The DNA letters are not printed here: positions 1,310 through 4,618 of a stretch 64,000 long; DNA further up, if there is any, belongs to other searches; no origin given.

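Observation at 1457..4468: One polypeptide with two complete, apparently catalytic PilB/GspE secretion-ATPase cores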

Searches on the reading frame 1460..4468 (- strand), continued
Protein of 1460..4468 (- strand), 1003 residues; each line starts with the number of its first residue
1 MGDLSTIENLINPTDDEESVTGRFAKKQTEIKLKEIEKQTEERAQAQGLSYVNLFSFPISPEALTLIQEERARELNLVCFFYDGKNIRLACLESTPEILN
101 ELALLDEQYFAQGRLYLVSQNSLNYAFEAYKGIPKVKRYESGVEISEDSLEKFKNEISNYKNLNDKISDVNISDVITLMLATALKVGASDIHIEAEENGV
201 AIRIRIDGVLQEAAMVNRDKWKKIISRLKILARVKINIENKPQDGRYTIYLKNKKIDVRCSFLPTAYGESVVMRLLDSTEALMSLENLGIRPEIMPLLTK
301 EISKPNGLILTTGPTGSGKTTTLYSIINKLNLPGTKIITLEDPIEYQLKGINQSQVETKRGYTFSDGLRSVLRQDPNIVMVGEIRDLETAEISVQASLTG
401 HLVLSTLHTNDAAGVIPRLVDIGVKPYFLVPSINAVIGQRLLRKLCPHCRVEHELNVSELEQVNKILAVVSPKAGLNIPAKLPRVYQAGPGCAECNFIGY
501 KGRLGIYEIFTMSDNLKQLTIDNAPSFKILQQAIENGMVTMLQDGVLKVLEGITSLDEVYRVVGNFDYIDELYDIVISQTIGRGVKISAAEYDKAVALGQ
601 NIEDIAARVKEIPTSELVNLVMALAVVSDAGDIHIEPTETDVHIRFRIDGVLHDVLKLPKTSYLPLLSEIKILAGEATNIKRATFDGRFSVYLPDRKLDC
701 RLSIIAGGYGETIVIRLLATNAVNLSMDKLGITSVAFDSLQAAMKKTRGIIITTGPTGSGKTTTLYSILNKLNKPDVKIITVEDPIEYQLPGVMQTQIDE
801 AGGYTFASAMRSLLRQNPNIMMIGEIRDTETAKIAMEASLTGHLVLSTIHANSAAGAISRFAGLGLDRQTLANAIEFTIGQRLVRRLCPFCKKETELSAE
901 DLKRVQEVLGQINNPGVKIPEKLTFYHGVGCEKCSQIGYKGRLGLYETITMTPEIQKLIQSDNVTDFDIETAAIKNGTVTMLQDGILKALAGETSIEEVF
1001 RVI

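Call 23: find_encoding_contigs(protein=P0103, flank=10000, max_places=3)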
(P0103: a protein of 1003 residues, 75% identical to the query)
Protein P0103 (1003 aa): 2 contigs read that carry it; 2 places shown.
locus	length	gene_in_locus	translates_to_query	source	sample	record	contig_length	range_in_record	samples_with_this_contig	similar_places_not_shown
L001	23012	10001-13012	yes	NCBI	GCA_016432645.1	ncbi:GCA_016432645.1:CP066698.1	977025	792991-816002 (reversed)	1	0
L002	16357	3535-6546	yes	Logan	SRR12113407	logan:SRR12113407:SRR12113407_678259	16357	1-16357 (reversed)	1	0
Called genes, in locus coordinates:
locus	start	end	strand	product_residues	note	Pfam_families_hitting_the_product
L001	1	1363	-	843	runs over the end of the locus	PF00521:DNA_topoisoIV, PF03989:DNA_gyraseA_C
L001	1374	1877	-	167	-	-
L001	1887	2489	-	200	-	PF00334:NDK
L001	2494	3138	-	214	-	PF13483:Lactamase_B_3, PF12706:Lactamase_B_2 (weak)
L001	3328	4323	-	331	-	-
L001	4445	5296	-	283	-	PF00753:Lactamase_B, PF23023:Anti-Pycsar_Apyc1 (weak), PF12706:Lactamase_B_2 (weak)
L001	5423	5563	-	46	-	-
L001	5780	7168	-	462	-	PF00587:tRNA-synt_2b, PF03129:HGTP_anticodon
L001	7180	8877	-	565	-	PF03485:Arg_tRNA_synt_N, PF00750:tRNA-synt_1d, PF05746:DALR_1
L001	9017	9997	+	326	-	-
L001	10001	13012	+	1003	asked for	PF05157:MshEN (weak), PF25199:nSTAND_NTPase5 (faint), PF00437:T2SSE, PF16796:Microtub_bd (faint), PF00004:AAA (faint), PF00005:ABC_tran (faint), PF01637:ATPase_2 (faint), PF00437:T2SSE, +10 more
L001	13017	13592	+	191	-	PF01997:Translin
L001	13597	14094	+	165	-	PF00149:Metallophos, PF12850:Metallophos_2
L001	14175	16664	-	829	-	PF00005:ABC_tran (faint), PF02463:SMC_N (faint), PF03193:RsgA_GTPase (faint), PF13191:AAA_16 (faint), PF13401:AAA_22 (faint), PF13476:AAA_23 (faint), PF13481:AAA_25 (faint), PF17755:UvrA_DNA-bind, +4 more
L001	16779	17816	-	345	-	PF13091:PLDc_2, PF00614:PLDc (weak), PF13091:PLDc_2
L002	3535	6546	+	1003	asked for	PF05157:MshEN (weak), PF25199:nSTAND_NTPase5 (faint), PF00437:T2SSE, PF16796:Microtub_bd (faint), PF00004:AAA (faint), PF00005:ABC_tran (faint), PF01637:ATPase_2 (faint), PF00437:T2SSE, +10 more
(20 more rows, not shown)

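Call 26: search_solved_structures(query=window:1460-4468:-, max_evalue=1e-20)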
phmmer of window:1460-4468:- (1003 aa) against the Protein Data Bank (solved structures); distinct sequences matched with E-value up to 1e-20: 20.
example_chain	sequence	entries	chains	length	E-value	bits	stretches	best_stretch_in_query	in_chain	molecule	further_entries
3jc8_Ba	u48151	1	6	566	1.3e-103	350.8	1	29-560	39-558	Type IV-A pilus assembly ATPase PilB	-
4pht_A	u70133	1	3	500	4.3e-99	335.8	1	146-563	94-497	General secretory pathway protein E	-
1p9r_A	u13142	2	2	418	4.3e-99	335.8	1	150-561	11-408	General secretion pathway protein E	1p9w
4ksr_A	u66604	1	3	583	6.4e-99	335.3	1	156-563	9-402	Type II secretion system protein E, Hemolysin-coregulated protein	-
4kss_A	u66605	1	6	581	7.5e-99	335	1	156-563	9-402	Type II secretion system protein E, hemolysin-coregulated protein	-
5tsg_B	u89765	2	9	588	4.4e-98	332.5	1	43-563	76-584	Type IV pilus biogenesis ATPase PilB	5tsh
5zfr_A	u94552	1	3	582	6.5e-98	331.9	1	45-563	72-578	Type IV pilus biogenesis ATPase PilB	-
6olj_C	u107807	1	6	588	1.1e-97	331.2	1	43-563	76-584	Type IV pilus biogenesis ATPase PilB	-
6f8l_G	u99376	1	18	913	1.2e-92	314.5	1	42-560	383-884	Type IV pilus assembly protein PilF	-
5oiu_A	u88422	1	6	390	2e-90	307.1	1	180-560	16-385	Type IV pilus assembly protein PilF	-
5it5_F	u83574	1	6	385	2.2e-90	307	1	181-560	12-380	ATP binding motif-containing protein PilF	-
6ejf_A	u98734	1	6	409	2.4e-90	306.9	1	181-560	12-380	Type IV pilus assembly protein PilF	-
5fl3_A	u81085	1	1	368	4.6e-37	130.6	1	178-445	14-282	PILI RETRACTION PROTEIN PILT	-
2ewv_A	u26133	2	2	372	7.2e-33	116.7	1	179-448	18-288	twitching motility protein PilT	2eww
3jvu_A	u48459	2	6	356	8.2e-33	116.5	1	176-457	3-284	Twitching mobility protein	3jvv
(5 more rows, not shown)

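Call 35: search_protein_representatives(protein=window:1460-4468:-)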
Query: 1003 residues. Proteins with E-value up to 0.001 (for the whole library): 57993; up to 1e-10: 36266; up to 1e-30: 15943. The best 150 are listed.
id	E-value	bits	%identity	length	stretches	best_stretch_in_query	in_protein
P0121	0.0e+00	1441.1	64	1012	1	15-1003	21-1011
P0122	4.0e-284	961.4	40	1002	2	32-912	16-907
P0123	1.1e-281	953.3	47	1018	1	22-1002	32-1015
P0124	1.2e-251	854.0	43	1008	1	33-1002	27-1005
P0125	2.3e-244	829.8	43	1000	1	26-1003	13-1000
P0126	5.5e-243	825.3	44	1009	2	35-731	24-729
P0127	1.8e-237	807.1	42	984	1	36-994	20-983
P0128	1.5e-232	790.8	40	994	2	34-565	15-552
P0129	2.5e-223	760.2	42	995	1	25-1003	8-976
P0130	4.4e-223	759.4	41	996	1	29-1003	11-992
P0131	3.2e-214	730.1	39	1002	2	23-908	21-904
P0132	6.3e-214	729.1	40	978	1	38-992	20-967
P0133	1.3e-203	695.0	39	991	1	39-1003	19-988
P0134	8.6e-173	593.0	37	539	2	599-1002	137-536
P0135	7.0e-168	576.8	46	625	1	138-733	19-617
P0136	2.6e-163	561.6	42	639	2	612-1003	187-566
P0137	6.0e-159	547.2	37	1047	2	165-566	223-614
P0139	4.9e-157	540.9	48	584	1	12-563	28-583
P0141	1.5e-147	509.5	46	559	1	24-564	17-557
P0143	2.0e-142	492.5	45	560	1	32-562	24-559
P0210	2.3e-117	409.6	40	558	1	30-565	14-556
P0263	2.4e-112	393.0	34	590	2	624-1002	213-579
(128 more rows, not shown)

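Call 43: list_cluster_members(proteins=[P0121, P0122, P0123, P0124, P0125, P0126, P0127, P0128, P0129, P0130])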
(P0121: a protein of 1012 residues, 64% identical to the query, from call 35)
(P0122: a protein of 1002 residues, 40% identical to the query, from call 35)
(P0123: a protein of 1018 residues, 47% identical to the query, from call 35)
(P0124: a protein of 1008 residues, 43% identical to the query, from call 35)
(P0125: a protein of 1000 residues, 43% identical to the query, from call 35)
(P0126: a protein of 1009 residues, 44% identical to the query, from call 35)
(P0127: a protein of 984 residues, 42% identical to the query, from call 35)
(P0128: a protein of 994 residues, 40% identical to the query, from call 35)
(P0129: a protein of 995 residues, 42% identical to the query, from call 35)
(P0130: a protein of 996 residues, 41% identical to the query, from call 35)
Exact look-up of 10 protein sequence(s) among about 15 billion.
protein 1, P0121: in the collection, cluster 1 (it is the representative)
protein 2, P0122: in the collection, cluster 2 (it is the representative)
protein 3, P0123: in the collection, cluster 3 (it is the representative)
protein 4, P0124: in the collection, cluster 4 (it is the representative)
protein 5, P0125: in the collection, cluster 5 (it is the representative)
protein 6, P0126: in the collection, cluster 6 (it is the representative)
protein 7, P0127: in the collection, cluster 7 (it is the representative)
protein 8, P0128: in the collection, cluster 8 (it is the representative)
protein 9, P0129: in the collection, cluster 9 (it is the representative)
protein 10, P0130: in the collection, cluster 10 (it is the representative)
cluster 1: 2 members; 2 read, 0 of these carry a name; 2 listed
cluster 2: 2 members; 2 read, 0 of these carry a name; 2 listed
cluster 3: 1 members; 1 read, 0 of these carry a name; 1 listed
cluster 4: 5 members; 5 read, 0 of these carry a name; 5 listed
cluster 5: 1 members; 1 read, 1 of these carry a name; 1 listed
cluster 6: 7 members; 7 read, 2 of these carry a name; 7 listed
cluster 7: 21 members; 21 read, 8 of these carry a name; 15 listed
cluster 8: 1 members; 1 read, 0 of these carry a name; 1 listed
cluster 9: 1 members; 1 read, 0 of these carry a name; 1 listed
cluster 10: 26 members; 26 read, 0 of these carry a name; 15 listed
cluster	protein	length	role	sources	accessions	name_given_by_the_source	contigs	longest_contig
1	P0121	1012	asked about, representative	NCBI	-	-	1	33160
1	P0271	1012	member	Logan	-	-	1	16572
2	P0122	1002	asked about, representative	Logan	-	-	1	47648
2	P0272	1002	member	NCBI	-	-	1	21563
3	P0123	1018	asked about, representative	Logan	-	-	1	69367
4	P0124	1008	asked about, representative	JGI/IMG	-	-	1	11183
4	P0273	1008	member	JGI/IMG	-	-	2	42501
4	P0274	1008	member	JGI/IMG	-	-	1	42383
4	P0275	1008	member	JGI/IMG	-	-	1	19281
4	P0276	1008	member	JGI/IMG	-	-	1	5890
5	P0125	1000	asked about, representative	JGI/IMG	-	type II secretory ATPase GspE/PulE/Tfp pilus assembly ATPase PilB-like protein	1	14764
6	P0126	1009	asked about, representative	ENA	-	-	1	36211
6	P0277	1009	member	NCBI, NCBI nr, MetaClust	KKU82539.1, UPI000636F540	MAG: General secretory pathway protein E [Parcubacteria group bacterium GW2011_GWA2_47_8] | status=active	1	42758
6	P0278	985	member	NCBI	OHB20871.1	MAG: hypothetical protein A2666_04455, partial [Parcubacteria group bacterium ...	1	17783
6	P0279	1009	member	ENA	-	-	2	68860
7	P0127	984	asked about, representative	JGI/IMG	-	type II secretory ATPase GspE/PulE/Tfp pilus assembly ATPase PilB-like protein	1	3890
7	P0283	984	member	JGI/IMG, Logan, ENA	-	type II secretory ATPase GspE/PulE/Tfp pilus assembly ATPase PilB-like protein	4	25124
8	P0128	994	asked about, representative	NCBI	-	-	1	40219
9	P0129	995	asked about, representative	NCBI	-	-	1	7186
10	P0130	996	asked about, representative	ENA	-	-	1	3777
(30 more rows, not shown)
